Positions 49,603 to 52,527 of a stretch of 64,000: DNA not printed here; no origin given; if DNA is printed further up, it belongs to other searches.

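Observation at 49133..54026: Arsenite-oxidase-like Rieske/Mo enzyme with uncertain substrate and a private cytochrome/cupredoxin pair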

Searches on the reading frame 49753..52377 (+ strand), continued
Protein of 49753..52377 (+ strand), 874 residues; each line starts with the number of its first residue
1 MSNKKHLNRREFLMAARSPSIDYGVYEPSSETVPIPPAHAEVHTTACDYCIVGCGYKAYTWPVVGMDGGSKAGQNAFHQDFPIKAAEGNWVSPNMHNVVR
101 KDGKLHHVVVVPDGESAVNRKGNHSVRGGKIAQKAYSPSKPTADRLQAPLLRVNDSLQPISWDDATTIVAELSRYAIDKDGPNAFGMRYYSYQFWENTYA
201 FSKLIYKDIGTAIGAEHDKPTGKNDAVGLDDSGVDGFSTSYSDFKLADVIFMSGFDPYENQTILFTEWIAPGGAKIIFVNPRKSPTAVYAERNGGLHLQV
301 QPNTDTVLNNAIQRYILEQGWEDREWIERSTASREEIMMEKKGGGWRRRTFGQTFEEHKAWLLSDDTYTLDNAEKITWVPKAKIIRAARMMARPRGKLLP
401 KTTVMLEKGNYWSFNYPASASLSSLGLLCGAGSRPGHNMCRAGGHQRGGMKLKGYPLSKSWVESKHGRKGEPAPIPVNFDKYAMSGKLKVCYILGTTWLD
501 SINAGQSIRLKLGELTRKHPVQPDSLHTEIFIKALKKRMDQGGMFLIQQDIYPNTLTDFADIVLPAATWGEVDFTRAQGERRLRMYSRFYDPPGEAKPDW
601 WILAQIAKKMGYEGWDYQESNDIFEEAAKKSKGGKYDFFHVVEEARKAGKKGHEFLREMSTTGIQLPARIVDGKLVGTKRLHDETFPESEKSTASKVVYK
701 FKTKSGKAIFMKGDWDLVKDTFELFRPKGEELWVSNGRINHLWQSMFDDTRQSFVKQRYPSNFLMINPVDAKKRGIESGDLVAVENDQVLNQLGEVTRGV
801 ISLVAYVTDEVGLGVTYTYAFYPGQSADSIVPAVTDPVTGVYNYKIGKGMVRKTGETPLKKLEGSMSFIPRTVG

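Call 63: find_homologous_proteins(query=L003:6965-9643:+, max_evalue=1e-100)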
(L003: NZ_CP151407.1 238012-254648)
Query L003:6965-9643:+ (892 aa): 1307 proteins with E <= 1e-100 among 7263 candidates; the best 120 are listed.
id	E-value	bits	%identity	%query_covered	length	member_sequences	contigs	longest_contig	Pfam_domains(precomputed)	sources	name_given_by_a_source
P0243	0.0e+0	1953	91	100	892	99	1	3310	PF00384.28,PF01568.28,PF18465.8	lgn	-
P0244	0.0e+0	1912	89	100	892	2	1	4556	PF00384.28,PF01568.28,PF18465.8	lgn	-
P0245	0.0e+0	1875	87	100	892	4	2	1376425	PF00384.28,PF01568.28,PF18465.8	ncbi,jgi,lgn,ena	-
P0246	0.0e+0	1837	85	100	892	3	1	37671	PF00384.28,PF01568.28,PF18465.8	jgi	-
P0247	0.0e+0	1832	84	100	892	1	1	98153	PF00384.28,PF01568.28,PF18465.8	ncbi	-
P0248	0.0e+0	1821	83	100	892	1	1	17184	PF00384.28,PF01568.28,PF18465.8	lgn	-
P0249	0.0e+0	1805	83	100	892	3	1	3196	PF00384.28,PF01568.28,PF18465.8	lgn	-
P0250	0.0e+0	1763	81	100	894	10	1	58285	PF00384.28,PF01568.28,PF18465.8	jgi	-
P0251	0.0e+0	1758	81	100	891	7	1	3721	PF00384.28,PF01568.28,PF18465.8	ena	-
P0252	0.0e+0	1749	81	100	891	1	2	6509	PF00384.28,PF01568.28,PF18465.8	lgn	-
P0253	0.0e+0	1749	81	100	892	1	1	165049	PF00384.28,PF01568.28,PF18465.8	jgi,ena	-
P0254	0.0e+0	1746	81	100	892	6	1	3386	PF00384.28,PF01568.28,PF18465.8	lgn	-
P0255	0.0e+0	1731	81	99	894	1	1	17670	PF00384.28,PF01568.28,PF18465.8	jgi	jgi:arsenite oxidase large subunit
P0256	0.0e+0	1724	79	100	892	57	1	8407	PF00384.28,PF01568.28,PF18465.8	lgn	-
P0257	0.0e+0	1717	79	100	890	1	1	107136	PF00384.28,PF01568.28,PF18465.8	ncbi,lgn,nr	ncbi:MAG: arsenate reductase (azurin) large subunit [Rhodocyclaceae bacterium]|nr:arsenate reductase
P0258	0.0e+0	1712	79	100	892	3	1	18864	PF00384.28,PF01568.28,PF18465.8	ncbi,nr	ncbi:MAG: arsenate reductase (azurin) large subunit [Polynucleobacter sp.]|nr:arsenate reductase (az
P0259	0.0e+0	1702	79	99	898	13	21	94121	PF00384.28,PF01568.28,PF18465.8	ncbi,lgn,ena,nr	ncbi:MAG: arsenate reductase (azurin) large subunit [Burkholderiales bacterium]|nr:arsenate reductas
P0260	0.0e+0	1700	79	99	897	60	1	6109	PF00384.28,PF01568.28,PF18465.8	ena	-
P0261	0.0e+0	1695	78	100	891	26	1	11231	PF00384.28,PF01568.28,PF18465.8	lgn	-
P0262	0.0e+0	1691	78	100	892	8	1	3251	PF00384.28,PF01568.28,PF18465.8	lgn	-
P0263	0.0e+0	1691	78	100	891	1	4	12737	PF00384.28,PF01568.28,PF18465.8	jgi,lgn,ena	-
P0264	0.0e+0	1690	78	100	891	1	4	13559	PF00384.28,PF01568.28,PF18465.8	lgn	-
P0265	0.0e+0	1690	78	100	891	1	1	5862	PF00384.28,PF01568.28,PF18465.8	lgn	-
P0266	0.0e+0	1689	78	100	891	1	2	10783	PF00384.28,PF01568.28,PF18465.8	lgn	-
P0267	0.0e+0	1689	78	100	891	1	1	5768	PF00384.28,PF01568.28,PF18465.8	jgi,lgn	jgi:arsenite oxidase large subunit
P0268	0.0e+0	1688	78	100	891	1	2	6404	PF00384.28,PF01568.28,PF18465.8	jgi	jgi:arsenite oxidase large subunit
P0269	0.0e+0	1688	78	100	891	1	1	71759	PF00384.28,PF01568.28,PF18465.8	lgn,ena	-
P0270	0.0e+0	1688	78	100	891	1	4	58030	PF00384.28,PF01568.28,PF18465.8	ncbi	-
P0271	0.0e+0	1688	78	100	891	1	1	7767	PF00384.28,PF01568.28,PF18465.8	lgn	-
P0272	0.0e+0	1688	78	100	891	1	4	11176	PF00384.28,PF01568.28,PF18465.8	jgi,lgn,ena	jgi:arsenite oxidase large subunit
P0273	0.0e+0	1687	78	100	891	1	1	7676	PF00384.28,PF01568.28,PF18465.8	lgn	-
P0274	0.0e+0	1686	78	100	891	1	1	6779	PF00384.28,PF01568.28,PF18465.8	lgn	-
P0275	0.0e+0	1686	78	100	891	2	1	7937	PF00384.28,PF01568.28,PF18465.8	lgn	-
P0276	0.0e+0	1686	78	100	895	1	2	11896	PF00384.28,PF01568.28,PF18465.8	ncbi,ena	-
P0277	0.0e+0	1686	78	100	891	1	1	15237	PF00384.28,PF01568.28,PF18465.8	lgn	-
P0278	0.0e+0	1685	78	100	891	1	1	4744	PF00384.28,PF01568.28,PF18465.8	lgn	-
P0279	0.0e+0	1685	78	100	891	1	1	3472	PF00384.28,PF01568.28,PF18465.8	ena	-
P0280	0.0e+0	1684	78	100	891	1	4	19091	PF00384.28,PF01568.28,PF18465.8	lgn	-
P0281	0.0e+0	1684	78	100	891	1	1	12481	PF00384.28,PF01568.28,PF18465.8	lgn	-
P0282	0.0e+0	1684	78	100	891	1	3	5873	PF00384.28,PF01568.28,PF18465.8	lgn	-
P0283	0.0e+0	1683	78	100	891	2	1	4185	PF00384.28,PF01568.28,PF18465.8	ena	-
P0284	0.0e+0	1682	78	100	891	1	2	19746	PF00384.28,PF01568.28,PF18465.8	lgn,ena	-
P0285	0.0e+0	1682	78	100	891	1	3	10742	PF00384.28,PF01568.28,PF18465.8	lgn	-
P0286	0.0e+0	1681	78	100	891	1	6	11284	PF00384.28,PF01568.28,PF18465.8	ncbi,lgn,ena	-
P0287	0.0e+0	1680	78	100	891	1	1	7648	PF00384.28,PF01568.28,PF18465.8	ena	-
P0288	0.0e+0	1679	78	100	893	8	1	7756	PF00384.28,PF01568.28,PF18465.8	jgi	jgi:arsenite oxidase large subunit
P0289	0.0e+0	1678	78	100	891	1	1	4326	PF00384.28,PF01568.28,PF18465.8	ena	-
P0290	0.0e+0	1678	77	100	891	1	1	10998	PF00384.28,PF01568.28,PF18465.8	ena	-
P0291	0.0e+0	1678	78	100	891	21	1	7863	PF00384.28,PF01568.28,PF18465.8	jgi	jgi:arsenite oxidase large subunit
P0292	0.0e+0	1678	77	100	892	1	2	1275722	PF00384.28,PF01568.28,PF18465.8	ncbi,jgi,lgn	jgi:arsenite oxidase large subunit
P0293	0.0e+0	1677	78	100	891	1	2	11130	PF00384.28,PF01568.28,PF18465.8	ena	-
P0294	0.0e+0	1676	78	100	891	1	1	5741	PF00384.28,PF01568.28,PF18465.8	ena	-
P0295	0.0e+0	1675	78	100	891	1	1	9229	PF00384.28,PF01568.28,PF18465.8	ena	-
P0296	0.0e+0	1675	77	100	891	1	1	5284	PF00384.28,PF01568.28,PF18465.8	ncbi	-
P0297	0.0e+0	1675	78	99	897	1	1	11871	PF00384.28,PF01568.28,PF18465.8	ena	-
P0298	0.0e+0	1671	78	99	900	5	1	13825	PF00384.28,PF01568.28,PF18465.8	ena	-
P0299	0.0e+0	1667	77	100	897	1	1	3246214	PF00384.28,PF01568.28,PF18465.8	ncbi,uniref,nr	ncbi:arsenate reductase (azurin) large subunit [Sulfurivermis fontis]|uniref:arsenate reductase (azu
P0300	0.0e+0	1665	76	100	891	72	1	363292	PF00384.28,PF01568.28,PF18465.8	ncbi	ncbi:MAG: arsenate reductase (azurin) large subunit [Pseudomonadota bacterium]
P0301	0.0e+0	1664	78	100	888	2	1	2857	PF00384.28,PF01568.28,PF18465.8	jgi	-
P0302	0.0e+0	1664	76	100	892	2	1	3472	PF00384.28,PF01568.28,PF18465.8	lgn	-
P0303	0.0e+0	1656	78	99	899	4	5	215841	PF00384.28,PF01568.28,PF18465.8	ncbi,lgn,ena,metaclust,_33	metaclust:\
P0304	0.0e+0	1656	78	99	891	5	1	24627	PF00384.28,PF01568.28,PF18465.8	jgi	jgi:arsenite oxidase large subunit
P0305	0.0e+0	1653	78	99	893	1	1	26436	PF00384.28,PF01568.28,PF18465.8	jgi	jgi:arsenite oxidase large subunit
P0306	0.0e+0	1652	75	100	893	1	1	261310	PF00384.28,PF01568.28,PF18465.8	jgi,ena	-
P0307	0.0e+0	1651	77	99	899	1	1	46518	PF00384.28,PF01568.28,PF18465.8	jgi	jgi:arsenite oxidase large subunit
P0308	0.0e+0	1647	76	99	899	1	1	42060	PF00384.28,PF01568.28,PF18465.8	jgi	jgi:arsenite oxidase large subunit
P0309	0.0e+0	1645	77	99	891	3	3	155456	PF00384.28,PF01568.28,PF18465.8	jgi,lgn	jgi:arsenite oxidase large subunit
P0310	0.0e+0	1643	76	99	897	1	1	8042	PF00384.28,PF01568.28,PF18465.8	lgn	-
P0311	0.0e+0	1642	78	99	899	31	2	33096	PF00384.28,PF01568.28,PF18465.8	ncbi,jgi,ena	-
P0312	0.0e+0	1640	77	99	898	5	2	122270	PF00384.28,PF01568.28,PF18465.8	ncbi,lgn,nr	ncbi:MAG: arsenate reductase (azurin) large subunit [Pseudomonadota bacterium]|nr:arsenate reductase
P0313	0.0e+0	1632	76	99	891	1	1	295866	PF00384.28,PF01568.28,PF18465.8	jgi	jgi:arsenite oxidase large subunit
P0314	0.0e+0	1632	75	100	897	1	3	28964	PF00384.28,PF01568.28,PF18465.8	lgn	-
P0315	0.0e+0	1631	76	99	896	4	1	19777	PF00384.28,PF01568.28,PF18465.8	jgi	jgi:arsenite oxidase large subunit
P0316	0.0e+0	1630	77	99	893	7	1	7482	PF00384.28,PF01568.28,PF18465.8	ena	-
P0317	0.0e+0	1628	76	99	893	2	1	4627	PF00384.28,PF01568.28,PF18465.8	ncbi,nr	ncbi:MAG: arsenate reductase (azurin) large subunit [Rhizobiales bacterium]|nr:arsenate reductase (a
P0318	0.0e+0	1628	76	99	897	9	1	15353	PF00384.28,PF01568.28,PF18465.8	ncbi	-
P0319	0.0e+0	1625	76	100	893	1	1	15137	PF00384.28,PF01568.28,PF18465.8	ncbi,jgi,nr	ncbi:MAG: arsenate reductase (azurin) large subunit [Alphaproteobacteria bacterium]|nr:arsenate redu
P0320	0.0e+0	1622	75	99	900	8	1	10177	PF00384.28,PF01568.28,PF18465.8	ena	-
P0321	0.0e+0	1614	75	99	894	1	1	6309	PF00384.28,PF01568.28,PF18465.8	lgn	-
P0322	0.0e+0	1613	74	99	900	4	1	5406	PF00384.28,PF01568.28,PF18465.8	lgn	-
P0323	0.0e+0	1606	75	100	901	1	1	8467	PF00384.28,PF01568.28,PF18465.8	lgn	-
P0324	0.0e+0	1605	75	99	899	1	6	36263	PF00384.28,PF01568.28,PF18465.8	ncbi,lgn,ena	-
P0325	0.0e+0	1603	74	100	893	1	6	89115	PF00384.28,PF01568.28,PF18465.8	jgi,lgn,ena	-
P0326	0.0e+0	1602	74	99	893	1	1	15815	PF00384.28,PF01568.28,PF18465.8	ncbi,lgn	-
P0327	0.0e+0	1594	75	99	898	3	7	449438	PF00384.28,PF01568.28,PF18465.8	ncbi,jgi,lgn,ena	-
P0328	0.0e+0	1589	73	99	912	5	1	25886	PF00384.28,PF01568.28,PF18465.8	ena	-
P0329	0.0e+0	1587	73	100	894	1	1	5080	PF00384.28,PF01568.28,PF18465.8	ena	-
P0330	0.0e+0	1584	73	100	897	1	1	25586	PF00384.28,PF01568.28,PF18465.8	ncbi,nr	ncbi:MAG: arsenate reductase (azurin) large subunit [Rhodocyclales bacterium]|nr:arsenate reductase 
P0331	0.0e+0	1581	73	100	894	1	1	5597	PF00384.28,PF01568.28,PF18465.8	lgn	-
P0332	0.0e+0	1579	74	99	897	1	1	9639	PF00384.28,PF01568.28,PF18465.8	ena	-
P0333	0.0e+0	1577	74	99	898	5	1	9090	PF00384.28,PF01568.28,PF18465.8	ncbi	-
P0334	0.0e+0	1576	73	99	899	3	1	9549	PF00384.28,PF01568.28,PF18465.8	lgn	-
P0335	0.0e+0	1573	74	99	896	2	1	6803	PF00384.28,PF01568.28,PF18465.8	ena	-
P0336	0.0e+0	1571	73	99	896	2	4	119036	PF00384.28,PF01568.28,PF18465.8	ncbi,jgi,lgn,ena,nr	ncbi:MAG: arsenate reductase (azurin) large subunit [Betaproteobacteria bacterium]|nr:arsenate reduc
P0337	0.0e+0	1563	74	99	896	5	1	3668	PF00384.28,PF01568.28,PF18465.8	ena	-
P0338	0.0e+0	1560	73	100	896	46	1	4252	PF00384.28,PF01568.28,PF18465.8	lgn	-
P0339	0.0e+0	1556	73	99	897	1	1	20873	PF00384.28,PF01568.28,PF18465.8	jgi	-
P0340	0.0e+0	1547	73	99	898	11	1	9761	PF00384.28,PF01568.28,PF18465.8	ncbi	-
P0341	0.0e+0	1508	70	99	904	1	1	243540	PF00384.28,PF01568.28,PF18465.8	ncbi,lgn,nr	ncbi:MAG: arsenate reductase (azurin) large subunit [Planctomycetes bacterium]|nr:arsenate reductase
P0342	0.0e+0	1476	70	99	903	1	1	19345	PF00384.28,PF01568.28,PF18465.8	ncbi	-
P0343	0.0e+0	1475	76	90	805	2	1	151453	PF00384.28,PF01568.28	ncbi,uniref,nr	ncbi:molybdopterin-dependent oxidoreductase (plasmid) [Thiothrix subterranea]|uniref:Molybdopterin-d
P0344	0.0e+0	1469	68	99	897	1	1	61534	PF00384.28,PF01568.28,PF18465.8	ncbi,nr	ncbi:MAG: arsenate reductase (azurin) large subunit [Betaproteobacteria bacterium]|nr:arsenate reduc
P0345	0.0e+0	1468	69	99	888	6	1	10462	PF00384.28,PF01568.28,PF18465.8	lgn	-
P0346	0.0e+0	1464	68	99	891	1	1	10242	PF00384.28,PF01568.28,PF18465.8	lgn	-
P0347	0.0e+0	1464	69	99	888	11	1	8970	PF00384.28,PF01568.28,PF18465.8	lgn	-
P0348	0.0e+0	1447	67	99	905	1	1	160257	PF00384.28,PF01568.28,PF18465.8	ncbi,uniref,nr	ncbi:arsenate reductase (azurin) large subunit [Sedimenticola hydrogenitrophicus]|uniref:arsenate re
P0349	0.0e+0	1439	68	99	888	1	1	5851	PF00384.28,PF01568.28,PF18465.8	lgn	-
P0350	0.0e+0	1435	68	99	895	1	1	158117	PF00384.28,PF01568.28,PF18465.8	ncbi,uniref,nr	ncbi:arsenate reductase (azurin) large subunit [Halomonas alkalisoli]|uniref:arsenate reductase (azu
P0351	0.0e+0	1432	68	98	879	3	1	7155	PF00384.28,PF01568.28,PF18465.8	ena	-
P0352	0.0e+0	1428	67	99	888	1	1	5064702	PF00384.28,PF01568.28,PF18465.8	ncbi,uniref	ncbi:arsenate reductase (azurin) large subunit [Caenispirillum salinarum]|uniref:arsenate reductase 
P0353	0.0e+0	1425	67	99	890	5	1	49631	PF00384.28,PF01568.28,PF18465.8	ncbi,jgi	-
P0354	0.0e+0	1422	67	99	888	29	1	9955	PF00384.28,PF01568.28,PF18465.8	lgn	-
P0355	0.0e+0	1421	67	99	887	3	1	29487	PF00384.28,PF01568.28,PF18465.8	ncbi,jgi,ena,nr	ncbi:MAG TPA: arsenate reductase (azurin) large subunit [Azospirillum sp.]|nr:arsenate reductase (az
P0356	0.0e+0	1413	66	99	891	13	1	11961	PF00384.28,PF01568.28,PF18465.8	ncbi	-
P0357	0.0e+0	1411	69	99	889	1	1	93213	PF00384.28,PF01568.28,PF18465.8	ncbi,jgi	-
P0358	0.0e+0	1407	66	99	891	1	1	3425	PF00384.28,PF01568.28,PF18465.8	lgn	-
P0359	0.0e+0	1406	66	99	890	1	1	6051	PF00384.28,PF01568.28,PF18465.8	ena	-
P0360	0.0e+0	1402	65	99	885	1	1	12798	PF00384.28,PF01568.28,PF18465.8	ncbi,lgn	-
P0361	0.0e+0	1400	65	99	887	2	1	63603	PF00384.28,PF01568.28,PF18465.8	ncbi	-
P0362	0.0e+0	1395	66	99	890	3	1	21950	PF00384.28,PF01568.28,PF18465.8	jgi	jgi:arsenite oxidase large subunit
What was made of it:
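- The IdrA anchor rests on gene order and taxa, not on a sequence of an assayed enzyme (call 63).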

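Call 74: search_protein_families(library=ncbifam, proteins=[L005:6980-9517:+, L003:6965-9643:+, P0059, P0016, L007:3989-6574:+], max_evalue=1e-80)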
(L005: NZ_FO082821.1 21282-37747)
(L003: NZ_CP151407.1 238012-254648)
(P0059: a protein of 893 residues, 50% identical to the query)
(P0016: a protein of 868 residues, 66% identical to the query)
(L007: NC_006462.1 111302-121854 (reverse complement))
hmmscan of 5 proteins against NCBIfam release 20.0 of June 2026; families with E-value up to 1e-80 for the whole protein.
L005:6980-9517:+ (845 aa): 1 family
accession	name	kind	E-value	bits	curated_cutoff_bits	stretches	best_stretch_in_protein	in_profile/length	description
TIGR02693.1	arsenite_ox_L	equivalog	0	1499.5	359.05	1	9-825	1-806/806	arsenate reductase (azurin) large subunit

L003:6965-9643:+ (892 aa): 1 family
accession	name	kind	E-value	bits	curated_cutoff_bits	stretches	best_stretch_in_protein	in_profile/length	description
TIGR02693.1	arsenite_ox_L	equivalog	3.3e-127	425.6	359.05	1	13-785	2-751/806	arsenate reductase (azurin) large subunit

P0059 (893 aa): 1 family
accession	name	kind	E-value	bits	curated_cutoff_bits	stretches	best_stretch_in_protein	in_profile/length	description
TIGR02693.1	arsenite_ox_L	equivalog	3.9e-145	484.9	359.05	1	65-858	2-789/806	arsenate reductase (azurin) large subunit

P0016 (868 aa): 1 family
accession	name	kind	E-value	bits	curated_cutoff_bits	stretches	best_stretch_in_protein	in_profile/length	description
TIGR02693.1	arsenite_ox_L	equivalog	7.7e-141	470.7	359.05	1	30-848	2-806/806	arsenate reductase (azurin) large subunit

L007:3989-6574:+ (861 aa): 1 family
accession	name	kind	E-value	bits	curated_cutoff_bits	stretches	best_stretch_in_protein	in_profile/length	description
TIGR02693.1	arsenite_ox_L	equivalog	0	1467.7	359.05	1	9-841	1-806/806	arsenate reductase (azurin) large subunit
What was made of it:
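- An idr-type IdrA also passes the cut-off, at 426 bits, so the model does not discriminate (call 74).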
